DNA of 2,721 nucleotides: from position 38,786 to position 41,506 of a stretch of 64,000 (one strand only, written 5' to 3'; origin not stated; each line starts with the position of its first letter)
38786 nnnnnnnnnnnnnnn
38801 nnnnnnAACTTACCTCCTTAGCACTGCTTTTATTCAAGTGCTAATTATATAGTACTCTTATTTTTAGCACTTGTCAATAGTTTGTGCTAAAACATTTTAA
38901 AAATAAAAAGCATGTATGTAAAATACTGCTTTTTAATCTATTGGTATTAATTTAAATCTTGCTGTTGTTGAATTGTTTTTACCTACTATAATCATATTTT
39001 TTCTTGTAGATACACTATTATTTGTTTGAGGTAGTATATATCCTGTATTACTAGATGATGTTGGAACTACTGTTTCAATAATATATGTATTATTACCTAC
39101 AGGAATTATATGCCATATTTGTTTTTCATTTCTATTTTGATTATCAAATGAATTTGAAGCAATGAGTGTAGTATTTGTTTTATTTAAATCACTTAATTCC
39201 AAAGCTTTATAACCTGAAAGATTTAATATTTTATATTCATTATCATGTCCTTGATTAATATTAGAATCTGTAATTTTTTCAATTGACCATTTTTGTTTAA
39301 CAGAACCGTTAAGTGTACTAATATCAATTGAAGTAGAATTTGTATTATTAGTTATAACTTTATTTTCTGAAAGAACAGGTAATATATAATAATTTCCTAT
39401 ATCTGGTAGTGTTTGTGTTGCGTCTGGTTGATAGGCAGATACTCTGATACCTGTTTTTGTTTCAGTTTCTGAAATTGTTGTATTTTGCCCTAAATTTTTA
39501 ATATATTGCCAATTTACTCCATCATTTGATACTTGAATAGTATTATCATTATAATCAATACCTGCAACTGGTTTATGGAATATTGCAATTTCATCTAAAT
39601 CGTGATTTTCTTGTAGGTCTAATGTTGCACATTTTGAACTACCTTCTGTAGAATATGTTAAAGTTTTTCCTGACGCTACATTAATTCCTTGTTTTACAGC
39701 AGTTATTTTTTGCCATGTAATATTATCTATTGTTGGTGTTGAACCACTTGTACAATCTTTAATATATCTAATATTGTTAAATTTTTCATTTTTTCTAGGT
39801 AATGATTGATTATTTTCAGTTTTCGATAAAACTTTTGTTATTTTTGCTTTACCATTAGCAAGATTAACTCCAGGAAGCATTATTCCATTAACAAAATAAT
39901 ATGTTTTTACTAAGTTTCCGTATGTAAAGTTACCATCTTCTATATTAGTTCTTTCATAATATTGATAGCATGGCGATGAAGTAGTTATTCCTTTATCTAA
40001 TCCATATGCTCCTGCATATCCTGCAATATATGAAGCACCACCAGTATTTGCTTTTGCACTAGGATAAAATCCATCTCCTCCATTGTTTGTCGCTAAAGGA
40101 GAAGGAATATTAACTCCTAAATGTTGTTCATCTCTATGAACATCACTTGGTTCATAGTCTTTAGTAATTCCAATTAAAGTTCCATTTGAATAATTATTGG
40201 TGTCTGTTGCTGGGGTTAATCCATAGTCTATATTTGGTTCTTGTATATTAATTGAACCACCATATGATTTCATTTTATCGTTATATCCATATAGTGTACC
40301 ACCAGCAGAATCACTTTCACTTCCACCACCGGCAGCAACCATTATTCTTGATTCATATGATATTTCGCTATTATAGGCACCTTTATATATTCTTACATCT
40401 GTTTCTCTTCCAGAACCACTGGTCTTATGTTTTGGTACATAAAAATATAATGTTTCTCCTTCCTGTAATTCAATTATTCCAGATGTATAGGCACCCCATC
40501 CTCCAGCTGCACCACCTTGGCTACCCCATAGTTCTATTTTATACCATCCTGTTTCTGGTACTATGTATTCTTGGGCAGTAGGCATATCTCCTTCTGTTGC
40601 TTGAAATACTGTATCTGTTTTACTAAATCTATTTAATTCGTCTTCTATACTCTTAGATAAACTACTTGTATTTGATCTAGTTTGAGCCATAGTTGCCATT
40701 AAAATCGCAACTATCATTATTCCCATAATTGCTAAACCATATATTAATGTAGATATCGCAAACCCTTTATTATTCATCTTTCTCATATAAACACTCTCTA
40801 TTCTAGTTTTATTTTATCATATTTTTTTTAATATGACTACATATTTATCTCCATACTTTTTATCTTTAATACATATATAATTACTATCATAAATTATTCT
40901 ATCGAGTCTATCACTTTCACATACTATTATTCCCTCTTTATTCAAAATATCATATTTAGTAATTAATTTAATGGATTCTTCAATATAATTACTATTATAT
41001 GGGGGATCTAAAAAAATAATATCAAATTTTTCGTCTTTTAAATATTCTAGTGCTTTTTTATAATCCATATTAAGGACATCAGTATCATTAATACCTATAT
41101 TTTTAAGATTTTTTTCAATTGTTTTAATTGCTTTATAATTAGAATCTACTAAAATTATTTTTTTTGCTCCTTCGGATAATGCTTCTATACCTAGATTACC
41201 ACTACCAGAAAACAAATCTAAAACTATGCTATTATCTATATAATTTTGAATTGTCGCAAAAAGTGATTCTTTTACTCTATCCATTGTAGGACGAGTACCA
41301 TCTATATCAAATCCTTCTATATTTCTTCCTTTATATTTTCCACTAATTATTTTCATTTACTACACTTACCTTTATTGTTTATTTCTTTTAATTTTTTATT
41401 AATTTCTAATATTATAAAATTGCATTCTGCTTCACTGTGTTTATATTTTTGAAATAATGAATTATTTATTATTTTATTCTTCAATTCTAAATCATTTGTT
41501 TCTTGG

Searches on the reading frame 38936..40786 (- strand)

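Call 54: search_protein_families(library=pfam, proteins=[window:38936-40786:-], max_evalue=0.00001)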
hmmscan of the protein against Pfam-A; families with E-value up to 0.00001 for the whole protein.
window:38936-40786:- (617 aa): 1 family
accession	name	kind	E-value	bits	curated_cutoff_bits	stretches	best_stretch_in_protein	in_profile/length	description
PF12810.13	ALK_LTK_GRD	-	1.6e-15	58.2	24.5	2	121-318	82-242/243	ALK/LTK, Glycine-rich domain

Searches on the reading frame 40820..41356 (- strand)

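Call 91: search_protein_families(library=pfam, proteins=[window:40820-41356:-], max_evalue=0.00001)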
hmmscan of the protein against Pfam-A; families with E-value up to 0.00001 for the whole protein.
window:40820-41356:- (179 aa): 12 families
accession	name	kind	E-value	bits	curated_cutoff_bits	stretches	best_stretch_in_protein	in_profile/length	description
PF03602.21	Cons_hypoth95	-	6.5e-55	186.1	24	1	1-175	1-180/182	Conserved hypothetical protein 95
PF13847.12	Methyltransf_31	-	8e-11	42.3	27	1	42-156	4-123/145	Methyltransferase domain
PF05175.20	MTS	-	1.2e-10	41.8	23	1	25-123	16-111/170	Methyltransferase small domain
PF02086.21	MethyltransfD12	-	2.4e-08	34.5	22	0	29-101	5-75/253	D12 class N6 adenine-specific DNA methyltransferase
PF02005.22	TRM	-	4.6e-08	33.1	27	1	41-137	49-148/376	N2,N2-dimethylguanosine tRNA methyltransferase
PF01189.24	Methyltr_RsmB-F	-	1.1e-07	32.1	27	1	41-123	8-92/199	16S rRNA methyltransferase RsmB/F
PF01861.22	BpsA_C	-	2e-07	31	27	1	59-123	62-125/243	Branched-chain polyamine synthase A C-terminal domain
PF09445.16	Methyltransf_15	-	1.1e-06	28.8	22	1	44-120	3-81/165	RNA cap guanine-N2 methyltransferase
PF02475.24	TRM5-TYW2_MTfase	-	1.9e-06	28.4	28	1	41-135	36-130/164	TRM5/TYW2 methyltransferase domain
PF06325.19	PrmA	-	2.7e-06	27.5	22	1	41-115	161-231/296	Ribosomal protein L11 methyltransferase (PrmA)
PF13649.12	Methyltransf_25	-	3.1e-06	28.2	27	1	45-116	1-70/97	Methyltransferase domain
PF01555.25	N6_N4_Mtase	-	5.6e-06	26.9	26.7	0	41-81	181-220/221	DNA methylase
